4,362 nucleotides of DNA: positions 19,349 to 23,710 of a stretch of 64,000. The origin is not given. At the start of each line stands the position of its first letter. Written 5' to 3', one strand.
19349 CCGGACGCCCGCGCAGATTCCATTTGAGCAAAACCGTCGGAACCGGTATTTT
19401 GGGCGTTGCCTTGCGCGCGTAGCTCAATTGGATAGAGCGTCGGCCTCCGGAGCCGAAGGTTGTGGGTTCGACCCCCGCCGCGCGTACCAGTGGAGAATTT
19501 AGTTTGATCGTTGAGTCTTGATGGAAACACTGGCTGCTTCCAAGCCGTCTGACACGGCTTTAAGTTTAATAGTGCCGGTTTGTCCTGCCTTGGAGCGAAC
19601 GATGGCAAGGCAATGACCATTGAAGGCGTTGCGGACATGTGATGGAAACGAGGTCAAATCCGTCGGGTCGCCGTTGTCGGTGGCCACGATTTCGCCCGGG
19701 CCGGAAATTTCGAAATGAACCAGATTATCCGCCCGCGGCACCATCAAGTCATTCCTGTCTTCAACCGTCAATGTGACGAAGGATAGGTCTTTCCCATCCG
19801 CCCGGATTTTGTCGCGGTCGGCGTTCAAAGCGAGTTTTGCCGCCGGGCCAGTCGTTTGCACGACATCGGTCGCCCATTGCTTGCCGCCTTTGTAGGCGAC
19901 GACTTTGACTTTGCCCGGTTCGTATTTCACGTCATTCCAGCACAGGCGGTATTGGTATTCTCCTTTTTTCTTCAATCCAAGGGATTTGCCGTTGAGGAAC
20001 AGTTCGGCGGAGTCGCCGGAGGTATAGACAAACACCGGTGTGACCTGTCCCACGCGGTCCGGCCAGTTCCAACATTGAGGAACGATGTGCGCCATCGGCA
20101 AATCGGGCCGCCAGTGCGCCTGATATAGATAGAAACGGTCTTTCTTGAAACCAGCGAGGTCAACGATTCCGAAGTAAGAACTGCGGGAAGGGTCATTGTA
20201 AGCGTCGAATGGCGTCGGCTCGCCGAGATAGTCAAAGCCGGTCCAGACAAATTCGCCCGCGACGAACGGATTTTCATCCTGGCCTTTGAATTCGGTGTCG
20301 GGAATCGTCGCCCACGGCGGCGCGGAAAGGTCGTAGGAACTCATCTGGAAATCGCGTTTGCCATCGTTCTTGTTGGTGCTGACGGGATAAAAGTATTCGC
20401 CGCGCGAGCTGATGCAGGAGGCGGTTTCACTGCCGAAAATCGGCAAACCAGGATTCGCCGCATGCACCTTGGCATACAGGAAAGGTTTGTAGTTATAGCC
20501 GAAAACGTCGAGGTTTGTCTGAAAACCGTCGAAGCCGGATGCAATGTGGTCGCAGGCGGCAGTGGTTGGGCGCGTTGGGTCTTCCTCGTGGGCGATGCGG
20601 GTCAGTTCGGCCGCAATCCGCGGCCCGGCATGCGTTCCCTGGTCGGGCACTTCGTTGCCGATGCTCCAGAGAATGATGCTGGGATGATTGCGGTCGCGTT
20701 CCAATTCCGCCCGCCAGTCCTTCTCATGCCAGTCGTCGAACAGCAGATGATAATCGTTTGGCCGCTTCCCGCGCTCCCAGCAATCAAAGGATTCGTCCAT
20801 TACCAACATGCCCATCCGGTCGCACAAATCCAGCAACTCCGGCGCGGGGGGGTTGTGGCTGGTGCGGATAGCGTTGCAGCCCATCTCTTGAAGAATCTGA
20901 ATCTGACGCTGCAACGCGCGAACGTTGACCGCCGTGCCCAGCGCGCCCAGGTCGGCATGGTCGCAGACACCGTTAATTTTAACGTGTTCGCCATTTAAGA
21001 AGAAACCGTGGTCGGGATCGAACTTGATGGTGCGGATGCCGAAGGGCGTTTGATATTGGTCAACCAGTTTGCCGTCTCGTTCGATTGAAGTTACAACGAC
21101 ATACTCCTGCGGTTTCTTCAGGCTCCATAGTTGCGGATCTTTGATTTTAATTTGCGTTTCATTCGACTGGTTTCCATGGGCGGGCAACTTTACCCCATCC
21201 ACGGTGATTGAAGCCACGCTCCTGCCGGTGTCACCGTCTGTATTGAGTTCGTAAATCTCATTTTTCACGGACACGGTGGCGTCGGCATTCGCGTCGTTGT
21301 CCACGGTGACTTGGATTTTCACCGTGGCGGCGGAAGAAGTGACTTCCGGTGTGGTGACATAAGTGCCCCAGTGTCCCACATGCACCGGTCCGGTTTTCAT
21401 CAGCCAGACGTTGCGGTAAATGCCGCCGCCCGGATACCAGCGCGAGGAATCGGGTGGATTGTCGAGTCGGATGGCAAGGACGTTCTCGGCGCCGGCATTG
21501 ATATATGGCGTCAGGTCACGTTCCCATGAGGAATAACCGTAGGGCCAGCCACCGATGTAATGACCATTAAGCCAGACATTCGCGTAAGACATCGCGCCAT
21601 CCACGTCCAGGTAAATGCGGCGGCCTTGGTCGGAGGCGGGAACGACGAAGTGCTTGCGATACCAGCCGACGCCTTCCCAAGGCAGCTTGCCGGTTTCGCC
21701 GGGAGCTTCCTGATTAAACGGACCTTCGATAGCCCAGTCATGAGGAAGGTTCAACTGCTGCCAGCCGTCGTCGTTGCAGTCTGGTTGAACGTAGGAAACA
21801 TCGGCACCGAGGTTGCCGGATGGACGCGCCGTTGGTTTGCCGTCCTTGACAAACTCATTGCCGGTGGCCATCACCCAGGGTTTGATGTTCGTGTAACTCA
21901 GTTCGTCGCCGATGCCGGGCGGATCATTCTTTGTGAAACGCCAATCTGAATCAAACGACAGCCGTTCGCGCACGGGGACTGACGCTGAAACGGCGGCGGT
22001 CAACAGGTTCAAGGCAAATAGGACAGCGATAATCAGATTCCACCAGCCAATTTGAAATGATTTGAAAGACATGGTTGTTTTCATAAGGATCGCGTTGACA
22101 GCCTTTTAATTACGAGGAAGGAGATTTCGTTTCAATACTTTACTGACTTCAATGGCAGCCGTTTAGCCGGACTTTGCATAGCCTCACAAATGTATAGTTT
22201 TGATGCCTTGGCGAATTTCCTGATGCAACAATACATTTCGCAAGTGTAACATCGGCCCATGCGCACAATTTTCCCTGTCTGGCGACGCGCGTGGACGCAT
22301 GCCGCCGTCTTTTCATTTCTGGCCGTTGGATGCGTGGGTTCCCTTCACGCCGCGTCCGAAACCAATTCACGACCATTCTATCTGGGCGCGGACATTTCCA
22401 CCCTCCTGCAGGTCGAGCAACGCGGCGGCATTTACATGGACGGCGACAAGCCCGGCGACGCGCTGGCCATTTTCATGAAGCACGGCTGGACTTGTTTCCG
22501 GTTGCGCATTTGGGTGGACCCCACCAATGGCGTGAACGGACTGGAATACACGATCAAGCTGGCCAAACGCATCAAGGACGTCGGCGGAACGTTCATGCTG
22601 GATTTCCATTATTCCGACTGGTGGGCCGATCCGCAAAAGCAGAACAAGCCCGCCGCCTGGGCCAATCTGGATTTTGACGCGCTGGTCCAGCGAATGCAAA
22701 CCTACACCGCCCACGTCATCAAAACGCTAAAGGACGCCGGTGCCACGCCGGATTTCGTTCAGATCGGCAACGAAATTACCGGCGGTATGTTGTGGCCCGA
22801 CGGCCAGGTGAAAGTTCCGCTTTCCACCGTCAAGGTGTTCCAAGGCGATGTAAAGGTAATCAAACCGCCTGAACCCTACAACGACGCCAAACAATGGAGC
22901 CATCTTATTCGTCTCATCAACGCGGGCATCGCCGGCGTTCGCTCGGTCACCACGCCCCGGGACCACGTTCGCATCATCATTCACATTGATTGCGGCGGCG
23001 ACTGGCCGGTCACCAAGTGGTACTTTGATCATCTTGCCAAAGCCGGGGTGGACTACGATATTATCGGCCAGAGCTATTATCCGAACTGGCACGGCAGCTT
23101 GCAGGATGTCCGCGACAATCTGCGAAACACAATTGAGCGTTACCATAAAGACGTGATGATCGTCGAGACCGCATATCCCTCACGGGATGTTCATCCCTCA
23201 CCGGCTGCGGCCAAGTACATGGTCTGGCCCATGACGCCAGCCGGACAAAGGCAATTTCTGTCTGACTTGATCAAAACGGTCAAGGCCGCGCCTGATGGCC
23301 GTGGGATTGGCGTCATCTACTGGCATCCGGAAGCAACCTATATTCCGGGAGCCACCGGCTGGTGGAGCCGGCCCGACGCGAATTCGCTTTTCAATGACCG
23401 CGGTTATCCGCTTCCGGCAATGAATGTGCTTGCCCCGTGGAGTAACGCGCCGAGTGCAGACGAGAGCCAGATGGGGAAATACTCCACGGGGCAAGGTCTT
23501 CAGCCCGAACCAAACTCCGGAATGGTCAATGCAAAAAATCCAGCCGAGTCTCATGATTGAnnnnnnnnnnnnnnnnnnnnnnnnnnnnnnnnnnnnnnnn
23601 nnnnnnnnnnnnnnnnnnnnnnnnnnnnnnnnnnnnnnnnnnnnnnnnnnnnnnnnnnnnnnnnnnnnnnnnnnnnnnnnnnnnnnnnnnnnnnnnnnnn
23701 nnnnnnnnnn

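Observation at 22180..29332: Identical 15-mer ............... upstream of three genes of the glycan locus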

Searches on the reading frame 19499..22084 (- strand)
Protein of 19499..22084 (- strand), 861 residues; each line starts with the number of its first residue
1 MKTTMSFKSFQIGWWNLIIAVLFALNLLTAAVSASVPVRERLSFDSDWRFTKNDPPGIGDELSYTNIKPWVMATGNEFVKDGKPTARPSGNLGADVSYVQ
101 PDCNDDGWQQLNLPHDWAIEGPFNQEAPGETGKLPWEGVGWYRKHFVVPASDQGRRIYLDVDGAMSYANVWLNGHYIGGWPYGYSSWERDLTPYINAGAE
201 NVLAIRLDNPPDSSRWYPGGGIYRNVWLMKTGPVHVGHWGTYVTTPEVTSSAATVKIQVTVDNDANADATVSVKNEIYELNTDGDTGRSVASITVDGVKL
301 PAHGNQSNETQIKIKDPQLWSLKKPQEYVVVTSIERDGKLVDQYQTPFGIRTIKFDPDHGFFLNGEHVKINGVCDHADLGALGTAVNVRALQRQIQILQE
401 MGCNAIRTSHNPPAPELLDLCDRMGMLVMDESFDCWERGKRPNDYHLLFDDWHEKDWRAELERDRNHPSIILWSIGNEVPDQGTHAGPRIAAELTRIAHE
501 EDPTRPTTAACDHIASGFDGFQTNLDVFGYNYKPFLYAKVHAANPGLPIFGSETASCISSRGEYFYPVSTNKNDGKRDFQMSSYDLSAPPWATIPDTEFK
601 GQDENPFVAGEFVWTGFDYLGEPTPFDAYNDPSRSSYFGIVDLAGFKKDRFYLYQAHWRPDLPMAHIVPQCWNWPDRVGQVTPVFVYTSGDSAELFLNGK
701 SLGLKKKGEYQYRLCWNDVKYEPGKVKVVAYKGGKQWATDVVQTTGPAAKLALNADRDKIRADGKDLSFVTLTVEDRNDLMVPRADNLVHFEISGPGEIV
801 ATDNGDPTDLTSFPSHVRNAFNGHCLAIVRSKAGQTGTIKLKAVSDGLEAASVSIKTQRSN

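Call 9: search_protein_families(library=pfam, proteins=[window:19499-22084:-], max_evalue=0.01)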
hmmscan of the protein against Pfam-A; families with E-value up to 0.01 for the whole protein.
window:19499-22084:- (861 aa): 9 families
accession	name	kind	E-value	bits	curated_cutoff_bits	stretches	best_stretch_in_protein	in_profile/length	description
PF18565.7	Glyco_hydro2_C5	-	5e-35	119.9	32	1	751-853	1-102/103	Glycoside hydrolase family 2 C-terminal domain 5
PF02836.23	Glyco_hydro_2_C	-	9.8e-29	100.9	21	1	359-533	6-184/302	Glycosyl hydrolases family 2, TIM barrel domain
PF16355.11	DUF4982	-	2e-23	82.5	23.9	1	679-738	1-61/61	Domain of unknown function (DUF4982)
PF02837.24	Glyco_hydro_2_N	-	2.6e-17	63.7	28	1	105-231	28-168/169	Glycosyl hydrolases family 2, sugar binding domain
PF00703.27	Glyco_hydro_2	-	1.9e-16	61.2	23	1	242-351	6-109/109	Glycosyl hydrolases family 2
PF22666.2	Glyco_hydro_2_N2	-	9.8e-09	35.9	27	1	141-212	51-122/167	Glycosyl hydrolase 2 galactose-binding domain-like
PF09134.16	Invasin_D3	-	1.5e-06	29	33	1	752-848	6-85/98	Invasin, domain 3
PF13364.12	BetaGal_ABD2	-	1.9e-06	29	23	1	127-209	26-108/112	Beta-galactosidase second all-beta domain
PF21467.3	BetaGal_gal-bd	-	3.3e-05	24.4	27.3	1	140-182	2-43/62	Beta-galactosidase, galactose-binding domain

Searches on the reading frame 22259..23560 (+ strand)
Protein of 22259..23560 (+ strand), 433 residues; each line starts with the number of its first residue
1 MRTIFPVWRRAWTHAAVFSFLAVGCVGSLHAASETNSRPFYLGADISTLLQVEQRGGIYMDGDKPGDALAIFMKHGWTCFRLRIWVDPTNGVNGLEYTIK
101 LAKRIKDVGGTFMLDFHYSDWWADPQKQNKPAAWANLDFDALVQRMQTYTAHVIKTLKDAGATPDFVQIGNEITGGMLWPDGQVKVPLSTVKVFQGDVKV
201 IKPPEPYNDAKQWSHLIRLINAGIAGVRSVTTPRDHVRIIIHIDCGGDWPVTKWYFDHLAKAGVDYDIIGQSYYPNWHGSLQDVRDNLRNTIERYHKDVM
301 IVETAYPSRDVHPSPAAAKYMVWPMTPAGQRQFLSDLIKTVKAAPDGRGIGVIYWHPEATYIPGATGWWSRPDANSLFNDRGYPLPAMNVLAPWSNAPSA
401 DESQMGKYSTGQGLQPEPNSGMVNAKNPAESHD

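Call 9: search_protein_families(library=pfam, proteins=[window:22259-23560:+], max_evalue=0.01)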
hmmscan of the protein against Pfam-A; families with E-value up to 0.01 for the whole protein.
window:22259-23560:+ (433 aa): 1 family
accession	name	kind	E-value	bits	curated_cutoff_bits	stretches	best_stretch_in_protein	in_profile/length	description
PF07745.19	Glyco_hydro_53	-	5.9e-94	315.3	24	1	41-391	1-340/340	Glycosyl hydrolase family 53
